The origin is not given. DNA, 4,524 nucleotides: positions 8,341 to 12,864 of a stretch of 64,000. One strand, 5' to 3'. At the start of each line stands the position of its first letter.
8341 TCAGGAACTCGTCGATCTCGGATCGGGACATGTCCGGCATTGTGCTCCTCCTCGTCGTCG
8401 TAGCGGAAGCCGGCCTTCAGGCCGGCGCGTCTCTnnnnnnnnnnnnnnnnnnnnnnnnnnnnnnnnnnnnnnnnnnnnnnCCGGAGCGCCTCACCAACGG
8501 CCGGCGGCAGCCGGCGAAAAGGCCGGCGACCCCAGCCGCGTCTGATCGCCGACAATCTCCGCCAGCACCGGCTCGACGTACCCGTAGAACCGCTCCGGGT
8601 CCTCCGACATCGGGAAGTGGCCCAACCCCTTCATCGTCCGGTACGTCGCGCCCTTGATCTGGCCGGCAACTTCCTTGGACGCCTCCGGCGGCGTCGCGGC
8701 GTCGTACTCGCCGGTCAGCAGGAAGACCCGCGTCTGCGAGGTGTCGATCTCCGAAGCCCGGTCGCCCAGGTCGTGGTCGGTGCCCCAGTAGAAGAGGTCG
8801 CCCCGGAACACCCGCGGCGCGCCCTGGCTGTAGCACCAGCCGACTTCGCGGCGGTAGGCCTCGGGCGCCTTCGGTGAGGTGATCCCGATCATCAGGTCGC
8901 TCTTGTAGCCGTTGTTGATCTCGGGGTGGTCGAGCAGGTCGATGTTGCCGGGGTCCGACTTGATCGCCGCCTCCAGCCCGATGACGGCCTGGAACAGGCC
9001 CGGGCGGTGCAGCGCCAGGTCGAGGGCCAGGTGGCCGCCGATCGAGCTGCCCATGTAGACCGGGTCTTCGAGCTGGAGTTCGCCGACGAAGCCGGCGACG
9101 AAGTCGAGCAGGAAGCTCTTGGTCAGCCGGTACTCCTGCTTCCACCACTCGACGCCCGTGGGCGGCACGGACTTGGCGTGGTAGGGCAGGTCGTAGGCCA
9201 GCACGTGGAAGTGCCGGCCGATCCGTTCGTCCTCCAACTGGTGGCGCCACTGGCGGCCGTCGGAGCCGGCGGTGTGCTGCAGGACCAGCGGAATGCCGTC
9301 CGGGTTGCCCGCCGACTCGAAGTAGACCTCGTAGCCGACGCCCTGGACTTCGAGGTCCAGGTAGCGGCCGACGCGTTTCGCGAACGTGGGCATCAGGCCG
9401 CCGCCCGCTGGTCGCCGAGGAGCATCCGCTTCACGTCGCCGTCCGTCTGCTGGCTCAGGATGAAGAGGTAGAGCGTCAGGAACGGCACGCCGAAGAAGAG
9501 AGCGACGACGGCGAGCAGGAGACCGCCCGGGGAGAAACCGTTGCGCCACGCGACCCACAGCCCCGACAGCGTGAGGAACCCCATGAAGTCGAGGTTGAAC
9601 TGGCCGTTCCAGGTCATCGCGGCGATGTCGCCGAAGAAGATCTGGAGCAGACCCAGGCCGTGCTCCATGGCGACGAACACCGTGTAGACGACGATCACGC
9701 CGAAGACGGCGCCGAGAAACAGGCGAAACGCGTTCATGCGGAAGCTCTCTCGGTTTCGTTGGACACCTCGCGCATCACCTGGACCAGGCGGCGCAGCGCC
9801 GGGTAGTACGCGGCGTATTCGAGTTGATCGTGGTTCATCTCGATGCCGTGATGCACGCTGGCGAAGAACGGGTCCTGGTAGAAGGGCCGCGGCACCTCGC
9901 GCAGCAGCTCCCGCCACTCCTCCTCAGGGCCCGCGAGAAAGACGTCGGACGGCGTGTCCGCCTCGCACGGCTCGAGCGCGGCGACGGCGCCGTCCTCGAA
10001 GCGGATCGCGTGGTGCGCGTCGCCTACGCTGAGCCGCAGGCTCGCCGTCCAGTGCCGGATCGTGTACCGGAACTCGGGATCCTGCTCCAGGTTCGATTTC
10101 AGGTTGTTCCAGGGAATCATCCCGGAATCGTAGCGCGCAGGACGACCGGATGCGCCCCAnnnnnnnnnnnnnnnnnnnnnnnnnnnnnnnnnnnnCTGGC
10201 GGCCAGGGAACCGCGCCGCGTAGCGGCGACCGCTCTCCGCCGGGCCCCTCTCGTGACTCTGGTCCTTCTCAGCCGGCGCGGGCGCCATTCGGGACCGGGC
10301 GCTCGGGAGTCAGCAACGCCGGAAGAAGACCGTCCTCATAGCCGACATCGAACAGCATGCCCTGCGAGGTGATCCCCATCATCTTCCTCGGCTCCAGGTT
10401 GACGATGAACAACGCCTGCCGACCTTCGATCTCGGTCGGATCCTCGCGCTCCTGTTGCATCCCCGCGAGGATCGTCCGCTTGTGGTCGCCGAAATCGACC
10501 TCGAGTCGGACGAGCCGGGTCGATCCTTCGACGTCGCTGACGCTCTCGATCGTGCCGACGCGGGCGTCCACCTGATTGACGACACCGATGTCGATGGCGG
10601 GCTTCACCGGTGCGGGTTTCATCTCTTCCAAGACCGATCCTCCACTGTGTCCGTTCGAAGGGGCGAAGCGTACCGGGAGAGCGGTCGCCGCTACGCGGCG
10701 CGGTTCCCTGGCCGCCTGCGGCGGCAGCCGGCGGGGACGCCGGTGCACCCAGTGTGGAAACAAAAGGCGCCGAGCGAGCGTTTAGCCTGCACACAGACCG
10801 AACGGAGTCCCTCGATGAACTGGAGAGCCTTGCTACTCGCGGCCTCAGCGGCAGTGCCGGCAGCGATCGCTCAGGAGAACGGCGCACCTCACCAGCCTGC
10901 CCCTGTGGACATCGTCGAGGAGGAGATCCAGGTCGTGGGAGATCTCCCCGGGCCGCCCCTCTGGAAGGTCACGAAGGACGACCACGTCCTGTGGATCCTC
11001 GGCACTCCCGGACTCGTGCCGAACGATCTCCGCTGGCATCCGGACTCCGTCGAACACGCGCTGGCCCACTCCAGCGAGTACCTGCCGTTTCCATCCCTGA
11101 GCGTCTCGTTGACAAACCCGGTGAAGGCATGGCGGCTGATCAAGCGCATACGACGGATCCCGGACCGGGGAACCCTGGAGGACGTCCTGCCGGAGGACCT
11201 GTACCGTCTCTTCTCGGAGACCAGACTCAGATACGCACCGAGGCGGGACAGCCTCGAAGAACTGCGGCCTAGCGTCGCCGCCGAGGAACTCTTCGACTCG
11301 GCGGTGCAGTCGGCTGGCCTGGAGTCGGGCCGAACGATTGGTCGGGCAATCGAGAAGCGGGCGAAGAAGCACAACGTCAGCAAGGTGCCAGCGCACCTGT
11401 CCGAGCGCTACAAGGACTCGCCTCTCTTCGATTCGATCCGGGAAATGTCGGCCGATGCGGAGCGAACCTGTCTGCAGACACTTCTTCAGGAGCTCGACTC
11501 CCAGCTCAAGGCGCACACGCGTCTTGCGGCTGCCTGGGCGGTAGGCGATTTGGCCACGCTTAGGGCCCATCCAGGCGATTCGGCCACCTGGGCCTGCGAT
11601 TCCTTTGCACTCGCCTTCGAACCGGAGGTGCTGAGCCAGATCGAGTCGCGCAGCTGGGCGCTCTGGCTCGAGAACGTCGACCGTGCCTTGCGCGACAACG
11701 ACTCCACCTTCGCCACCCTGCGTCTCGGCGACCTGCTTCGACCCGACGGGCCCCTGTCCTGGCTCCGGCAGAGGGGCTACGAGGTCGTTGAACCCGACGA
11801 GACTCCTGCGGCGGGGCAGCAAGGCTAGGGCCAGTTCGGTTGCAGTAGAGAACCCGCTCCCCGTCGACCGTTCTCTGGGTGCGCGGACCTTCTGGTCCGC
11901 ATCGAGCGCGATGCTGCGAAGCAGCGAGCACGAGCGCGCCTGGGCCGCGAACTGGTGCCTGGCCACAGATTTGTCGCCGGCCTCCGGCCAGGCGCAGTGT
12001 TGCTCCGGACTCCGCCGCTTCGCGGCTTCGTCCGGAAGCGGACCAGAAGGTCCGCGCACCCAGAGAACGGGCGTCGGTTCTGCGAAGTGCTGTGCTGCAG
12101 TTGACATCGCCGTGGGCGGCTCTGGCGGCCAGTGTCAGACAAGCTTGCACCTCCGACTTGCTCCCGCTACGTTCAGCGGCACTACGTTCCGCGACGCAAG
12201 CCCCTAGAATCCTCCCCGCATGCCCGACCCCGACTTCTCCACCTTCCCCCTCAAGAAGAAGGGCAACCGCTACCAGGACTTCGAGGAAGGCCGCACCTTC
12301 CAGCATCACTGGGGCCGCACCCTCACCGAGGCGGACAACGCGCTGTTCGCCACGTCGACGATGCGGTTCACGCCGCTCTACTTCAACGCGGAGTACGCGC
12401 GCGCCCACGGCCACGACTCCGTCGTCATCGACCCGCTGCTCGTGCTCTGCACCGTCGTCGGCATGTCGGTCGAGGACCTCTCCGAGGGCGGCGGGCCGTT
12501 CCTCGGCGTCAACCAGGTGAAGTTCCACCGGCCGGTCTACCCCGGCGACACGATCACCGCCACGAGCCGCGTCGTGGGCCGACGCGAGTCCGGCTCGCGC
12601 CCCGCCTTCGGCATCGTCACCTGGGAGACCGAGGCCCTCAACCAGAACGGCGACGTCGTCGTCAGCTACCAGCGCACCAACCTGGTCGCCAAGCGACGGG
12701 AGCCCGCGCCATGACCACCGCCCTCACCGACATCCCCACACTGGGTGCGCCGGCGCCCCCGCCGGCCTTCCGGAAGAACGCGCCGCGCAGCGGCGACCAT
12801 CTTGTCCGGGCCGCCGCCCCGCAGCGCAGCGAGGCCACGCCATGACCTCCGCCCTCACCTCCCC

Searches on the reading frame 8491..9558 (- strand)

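Call 11: search_protein_families(library=pfam, proteins=[window:8491-9558:-], max_evalue=0.01)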
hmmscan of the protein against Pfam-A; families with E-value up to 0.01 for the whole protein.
window:8491-9558:- (355 aa): 5 families
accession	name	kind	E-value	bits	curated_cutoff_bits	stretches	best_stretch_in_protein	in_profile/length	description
PF12697.13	Abhydrolase_6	-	1.6e-13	52.3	26.3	1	95-324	5-214/217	Alpha/beta hydrolase family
PF00561.26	Abhydrolase_1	-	5.4e-12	46.3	25.8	1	90-204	2-108/245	alpha/beta hydrolase fold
PF12146.15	Hydrolase_4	-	1.8e-05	24.6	27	0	116-203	31-115/239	Serine aminopeptidase, S33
PF08386.16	Abhydrolase_4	-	7.9e-05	23.2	21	1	272-314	31-73/103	TAP-like protein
PF00756.26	Esterase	-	0.00032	21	22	1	145-193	97-144/251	Putative esterase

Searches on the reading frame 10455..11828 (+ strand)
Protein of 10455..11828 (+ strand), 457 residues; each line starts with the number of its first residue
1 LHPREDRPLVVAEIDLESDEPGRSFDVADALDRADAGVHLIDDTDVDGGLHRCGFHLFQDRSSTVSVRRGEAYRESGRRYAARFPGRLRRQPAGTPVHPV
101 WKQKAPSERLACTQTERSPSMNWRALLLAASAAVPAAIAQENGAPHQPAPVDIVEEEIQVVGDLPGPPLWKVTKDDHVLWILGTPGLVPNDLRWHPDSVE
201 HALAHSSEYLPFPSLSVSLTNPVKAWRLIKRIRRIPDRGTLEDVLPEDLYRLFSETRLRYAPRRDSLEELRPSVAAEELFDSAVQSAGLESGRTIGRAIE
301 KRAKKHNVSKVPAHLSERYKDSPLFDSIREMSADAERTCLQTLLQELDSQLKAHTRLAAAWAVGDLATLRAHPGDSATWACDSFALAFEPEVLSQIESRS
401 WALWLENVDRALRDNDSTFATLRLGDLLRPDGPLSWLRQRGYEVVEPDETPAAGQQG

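Call 7: search_protein_families(library=pfam, proteins=[window:10455-11828:+], max_evalue=0.01)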
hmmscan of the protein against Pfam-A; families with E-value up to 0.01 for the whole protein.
window:10455-11828:+ (457 aa): 1 family
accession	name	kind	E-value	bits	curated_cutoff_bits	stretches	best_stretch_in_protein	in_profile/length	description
PF01963.22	TraB_PrgY_gumN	-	1.8e-21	77.6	26.8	1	169-444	2-261/263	TraB/PrgY/gumN family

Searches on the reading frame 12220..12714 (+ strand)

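Call 7: search_protein_families(library=pfam, proteins=[window:12220-12714:+], max_evalue=0.01)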
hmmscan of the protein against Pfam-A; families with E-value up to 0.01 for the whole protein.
window:12220-12714:+ (164 aa): 5 families
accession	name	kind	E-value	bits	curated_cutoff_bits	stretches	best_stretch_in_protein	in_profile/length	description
PF19315.5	MC_hydratase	-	1.2e-40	140.1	26.5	1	12-162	18-169/353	Mesaconyl-CoA hydratase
PF01575.25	MaoC_dehydratas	-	1.9e-14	53.7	27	1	23-125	6-108/123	MaoC like domain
PF13452.11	FAS1_DH_region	-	1.4e-12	48.3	22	1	24-148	4-130/132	FAS1-like, dehydratase domain region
PF13279.12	4HBT_2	-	0.0017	19.3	25.5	1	76-124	28-77/122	Thioesterase-like superfamily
PF03061.28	4HBT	-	0.0018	19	20.6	1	90-119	28-57/79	Thioesterase superfamily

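Call 61: search_protein_families(library=ncbifam, proteins=[window:12220-12711:+], max_evalue=0.001)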
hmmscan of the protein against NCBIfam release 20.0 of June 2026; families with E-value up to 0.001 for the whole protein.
window:12220-12711:+ (164 aa): 7 families
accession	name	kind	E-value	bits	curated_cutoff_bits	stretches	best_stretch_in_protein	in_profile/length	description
NF041625.1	methfumCoahyd_Halo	equivalog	1.1e-43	149.8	560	1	12-161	20-171/358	2-methylfumaryl-CoA hydratase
NF038241.1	RipB_Ich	equivalog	1.2e-33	116.5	340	1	15-160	21-166/175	(R)-specific enoyl-CoA hydratase RipB/Ich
TIGR02278.1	PaaN-DH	equivalog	9.9e-11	40.6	562.8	1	17-158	524-664/664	phenylacetic acid degradation bifunctional protein PaaZ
NF006045.0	PRK08190.1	subfamily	2.2e-09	36.7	282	1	31-151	22-136/467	bifunctional enoyl-CoA hydratase/phosphate acetyltransferase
NF040624.1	HadA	equivalog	7.1e-06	26.3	180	1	43-159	21-139/144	(3R)-hydroxyacyl-ACP dehydratase subunit HadA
NF040620.1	fused_HadA_HadB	exception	0.0004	19.9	350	0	43-160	21-140/329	fused (3R)-hydroxyacyl-ACP dehydratase subunits HadA/HadB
NF000582.1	PRK00006.1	equivalog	0.00063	19.7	113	0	77-123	66-112/137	3-hydroxyacyl-ACP dehydratase FabZ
